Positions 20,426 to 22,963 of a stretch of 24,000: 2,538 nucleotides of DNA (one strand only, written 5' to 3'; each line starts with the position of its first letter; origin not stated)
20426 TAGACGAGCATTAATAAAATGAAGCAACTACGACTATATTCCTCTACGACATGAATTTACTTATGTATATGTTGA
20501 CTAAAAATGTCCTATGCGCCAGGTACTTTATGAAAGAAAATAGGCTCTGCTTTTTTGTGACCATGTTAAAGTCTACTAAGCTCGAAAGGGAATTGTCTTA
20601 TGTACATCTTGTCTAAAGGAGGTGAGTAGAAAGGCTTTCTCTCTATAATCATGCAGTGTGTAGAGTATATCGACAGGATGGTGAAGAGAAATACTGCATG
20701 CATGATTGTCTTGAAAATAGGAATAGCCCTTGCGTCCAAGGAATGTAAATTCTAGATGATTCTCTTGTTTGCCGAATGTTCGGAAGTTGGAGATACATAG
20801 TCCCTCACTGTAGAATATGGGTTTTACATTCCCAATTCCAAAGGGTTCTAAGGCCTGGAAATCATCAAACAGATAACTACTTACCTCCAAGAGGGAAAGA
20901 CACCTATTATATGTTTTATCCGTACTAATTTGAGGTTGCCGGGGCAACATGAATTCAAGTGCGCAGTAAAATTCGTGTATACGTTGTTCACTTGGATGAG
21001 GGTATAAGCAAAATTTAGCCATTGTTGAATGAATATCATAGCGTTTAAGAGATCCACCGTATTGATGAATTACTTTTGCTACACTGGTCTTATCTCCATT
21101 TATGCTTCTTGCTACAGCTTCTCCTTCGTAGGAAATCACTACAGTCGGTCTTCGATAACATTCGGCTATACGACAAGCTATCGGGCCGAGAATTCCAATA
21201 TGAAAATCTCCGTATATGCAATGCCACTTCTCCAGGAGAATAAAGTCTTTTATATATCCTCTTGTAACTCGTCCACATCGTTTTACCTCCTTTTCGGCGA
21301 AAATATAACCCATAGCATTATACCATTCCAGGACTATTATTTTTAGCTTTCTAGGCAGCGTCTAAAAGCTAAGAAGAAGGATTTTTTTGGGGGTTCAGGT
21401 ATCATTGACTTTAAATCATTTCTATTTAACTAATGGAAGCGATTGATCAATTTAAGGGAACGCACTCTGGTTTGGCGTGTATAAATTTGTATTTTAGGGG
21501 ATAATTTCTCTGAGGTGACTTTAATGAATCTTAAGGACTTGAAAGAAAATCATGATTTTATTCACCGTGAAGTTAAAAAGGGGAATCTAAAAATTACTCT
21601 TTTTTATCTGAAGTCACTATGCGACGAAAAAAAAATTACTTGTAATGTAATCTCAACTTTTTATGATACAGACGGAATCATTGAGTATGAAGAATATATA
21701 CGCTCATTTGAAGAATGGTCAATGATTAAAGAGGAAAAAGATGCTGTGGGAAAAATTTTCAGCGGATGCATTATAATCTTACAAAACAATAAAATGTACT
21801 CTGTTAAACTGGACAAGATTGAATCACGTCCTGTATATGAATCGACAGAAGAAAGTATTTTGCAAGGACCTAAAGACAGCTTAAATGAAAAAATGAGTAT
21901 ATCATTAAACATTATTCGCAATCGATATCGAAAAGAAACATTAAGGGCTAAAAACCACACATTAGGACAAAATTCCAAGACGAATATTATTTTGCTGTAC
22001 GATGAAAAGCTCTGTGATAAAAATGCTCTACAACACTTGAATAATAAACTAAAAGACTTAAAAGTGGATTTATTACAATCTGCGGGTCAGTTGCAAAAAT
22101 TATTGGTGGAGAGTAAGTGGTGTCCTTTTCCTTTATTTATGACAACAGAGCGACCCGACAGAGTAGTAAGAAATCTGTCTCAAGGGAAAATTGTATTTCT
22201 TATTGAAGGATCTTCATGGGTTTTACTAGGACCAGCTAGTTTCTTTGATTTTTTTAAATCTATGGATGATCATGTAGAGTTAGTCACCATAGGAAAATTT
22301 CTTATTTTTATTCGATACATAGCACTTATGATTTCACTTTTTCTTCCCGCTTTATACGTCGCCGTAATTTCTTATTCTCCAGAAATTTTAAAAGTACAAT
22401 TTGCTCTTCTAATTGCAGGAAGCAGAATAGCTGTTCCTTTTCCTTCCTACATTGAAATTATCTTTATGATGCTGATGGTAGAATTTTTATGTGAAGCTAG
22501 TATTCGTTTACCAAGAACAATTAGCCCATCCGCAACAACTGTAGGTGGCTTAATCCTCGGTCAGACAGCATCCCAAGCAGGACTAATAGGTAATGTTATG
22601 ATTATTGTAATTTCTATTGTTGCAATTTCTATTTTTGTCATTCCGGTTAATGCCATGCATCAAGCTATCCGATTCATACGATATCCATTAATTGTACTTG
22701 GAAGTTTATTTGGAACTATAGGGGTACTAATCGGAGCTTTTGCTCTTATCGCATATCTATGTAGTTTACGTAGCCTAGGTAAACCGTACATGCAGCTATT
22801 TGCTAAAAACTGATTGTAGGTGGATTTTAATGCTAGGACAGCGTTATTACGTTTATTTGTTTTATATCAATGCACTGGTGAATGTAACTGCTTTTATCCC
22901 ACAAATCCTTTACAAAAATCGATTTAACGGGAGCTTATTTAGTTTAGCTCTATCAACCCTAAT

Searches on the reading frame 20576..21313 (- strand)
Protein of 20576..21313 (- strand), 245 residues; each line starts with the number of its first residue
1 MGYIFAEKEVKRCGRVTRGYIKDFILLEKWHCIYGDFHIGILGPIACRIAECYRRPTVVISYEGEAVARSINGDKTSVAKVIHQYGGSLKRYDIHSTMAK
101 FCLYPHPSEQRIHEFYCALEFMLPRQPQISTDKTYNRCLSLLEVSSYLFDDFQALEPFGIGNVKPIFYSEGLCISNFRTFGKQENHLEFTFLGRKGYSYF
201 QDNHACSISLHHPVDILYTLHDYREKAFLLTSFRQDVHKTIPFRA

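Call 20: search_protein_families(library=pfam, proteins=[window:20576-21313:-])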
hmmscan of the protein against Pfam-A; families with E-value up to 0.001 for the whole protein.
window:20576-21313:- (245 aa): 1 family
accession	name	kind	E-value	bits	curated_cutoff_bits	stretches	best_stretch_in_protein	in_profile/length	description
PF17768.7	RecJ_OB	-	9.5e-13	48.6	27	1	139-220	5-90/107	RecJ OB domain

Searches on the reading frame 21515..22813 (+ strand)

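Call 20: search_protein_families(library=pfam, proteins=[window:21515-22813:+])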
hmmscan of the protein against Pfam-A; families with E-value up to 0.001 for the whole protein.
window:21515-22813:+ (432 aa): 1 family
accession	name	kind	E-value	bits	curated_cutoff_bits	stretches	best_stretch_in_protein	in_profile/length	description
PF03323.18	GerA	-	3.1e-119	399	27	1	8-430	6-441/466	Bacillus/Clostridium GerA spore germination protein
